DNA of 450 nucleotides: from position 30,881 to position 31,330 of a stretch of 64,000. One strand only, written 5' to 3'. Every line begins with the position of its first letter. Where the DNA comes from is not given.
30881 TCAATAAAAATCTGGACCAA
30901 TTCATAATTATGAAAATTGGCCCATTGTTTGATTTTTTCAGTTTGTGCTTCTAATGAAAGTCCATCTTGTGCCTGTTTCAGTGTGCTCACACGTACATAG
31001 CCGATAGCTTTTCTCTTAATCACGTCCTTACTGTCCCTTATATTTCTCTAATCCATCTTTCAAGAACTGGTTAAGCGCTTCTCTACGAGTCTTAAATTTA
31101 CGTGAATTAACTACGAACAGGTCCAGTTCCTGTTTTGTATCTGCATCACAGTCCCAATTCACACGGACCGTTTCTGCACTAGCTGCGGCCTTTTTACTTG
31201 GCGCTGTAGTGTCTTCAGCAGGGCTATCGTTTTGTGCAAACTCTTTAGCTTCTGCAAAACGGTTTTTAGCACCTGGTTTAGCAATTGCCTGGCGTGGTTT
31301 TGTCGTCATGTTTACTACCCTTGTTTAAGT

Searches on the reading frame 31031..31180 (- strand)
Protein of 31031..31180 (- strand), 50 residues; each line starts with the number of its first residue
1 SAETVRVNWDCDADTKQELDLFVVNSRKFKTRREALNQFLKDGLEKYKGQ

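Call 114: predict_structure(alignment_id=A4)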
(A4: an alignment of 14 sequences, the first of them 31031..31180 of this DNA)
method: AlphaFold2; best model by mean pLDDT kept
length: 50 residues; sequences in the alignment: 14
mean_pLDDT: 90.4   pTM: 0.65
mean pLDDT of the five models: 90.4, 90.1, 88.9, 85.9, 83.1
residues with pLDDT >= 90: 37; 70-90: 11; 50-70: 2; < 50: 0
segments of 3 or more residues with pLDDT < 50: none
pLDDT, mean of each block of 10 residues (from residue 1): 79 94 96 93 90
secondary structure, 60 per line:
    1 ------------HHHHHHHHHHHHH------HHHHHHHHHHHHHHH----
elements in order: H13-25 H32-46

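Call 117: fold_search(model_id=the predicted structure, library=pdb)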
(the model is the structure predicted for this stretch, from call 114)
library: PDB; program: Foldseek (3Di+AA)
matches with E <= 10: 17; with E <= 0.001: 0
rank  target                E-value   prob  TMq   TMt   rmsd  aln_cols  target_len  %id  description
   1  4p7d_A                6.1e-01  0.90  0.74  0.29   1.7        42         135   19  Antitoxin HicB3 crystal structure (released 2014-08-27)
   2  7ycw_D                1.8e+00  0.47  0.73  0.72   2.2        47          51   21  Crystal Form 1 of Truncated Antitoxin ParD (2-54,containg RHH domain) from Pseudoalteromonas rubra (released 2022-09-21)
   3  7ycw_A                2.7e+00  0.41  0.74  0.72   1.6        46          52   22  Crystal Form 1 of Truncated Antitoxin ParD (2-54,containg RHH domain) from Pseudoalteromonas rubra (released 2022-09-21)
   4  7ycv_B                3.7e+00  0.30  0.73  0.69   1.8        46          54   22  The Dimeric Format of Truncated PrpA (2-54)and RHH Domain of PrpA (released 2022-09-21)
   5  2dam_MODEL_1_A        6.0e+00  0.04  0.36  0.30   8.9        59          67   15  Solution Structure of the Novel Identified UBA-like Domain in the N-terminal of Human ETEA Protein (released 2006-06-14)
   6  8urw_Z                6.0e+00  0.04  0.34  0.03  12.3        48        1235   12  Cyanobacterial RNA polymerase elongation complex with NusG and CTP (released 2023-12-27)
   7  1mnt_MODEL_1_A        6.4e+00  0.11  0.56  0.45   3.0        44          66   14  SOLUTION STRUCTURE OF DIMERIC MNT REPRESSOR (1-76) (released 1994-09-30)
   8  5ybe_A                6.4e+00  0.05  0.35  0.09  10.3        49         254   18  Structure of KANK1/KIF21A complex (released 2017-11-29)
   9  8c24_E                7.0e+00  0.16  0.66  0.65   1.5        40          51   12  ParDE1 toxin-antitoxin complex from Mycobacterium tuberculosis (rv1960c-rv1959c) (released 2023-12-20)
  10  8r6s_E                7.5e+00  0.06  0.41  0.03  11.5        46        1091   17  Plastid-encoded RNA polymerase (Integrated model) (released 2024-03-13)
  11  4c2c_A                8.2e+00  0.08  0.44  0.07   2.7        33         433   12  Crystal structure of the protease CtpB in an active state (released 2013-12-04)
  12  6q9d_V2               8.8e+00  0.05  0.40  0.13   5.1        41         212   12  CI Peripheral Arm focused refinement from Ovine respiratory SC I+III2 (released 2019-08-21)
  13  9epc_E                8.8e+00  0.05  0.42  0.03  11.9        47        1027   17  Cryo-EM structure of the Plastid-encoded RNA polymerase from Sinapis alba (released 2025-06-18)
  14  8b9z_W                8.8e+00  0.03  0.44  0.22  14.9        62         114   10  Drosophila melanogaster complex I in the Active state (Dm1) (released 2023-01-18)
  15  8kg9_2                8.8e+00  0.03  0.32  0.04   8.9        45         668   20  Yeast replisome in state III (released 2023-12-06)
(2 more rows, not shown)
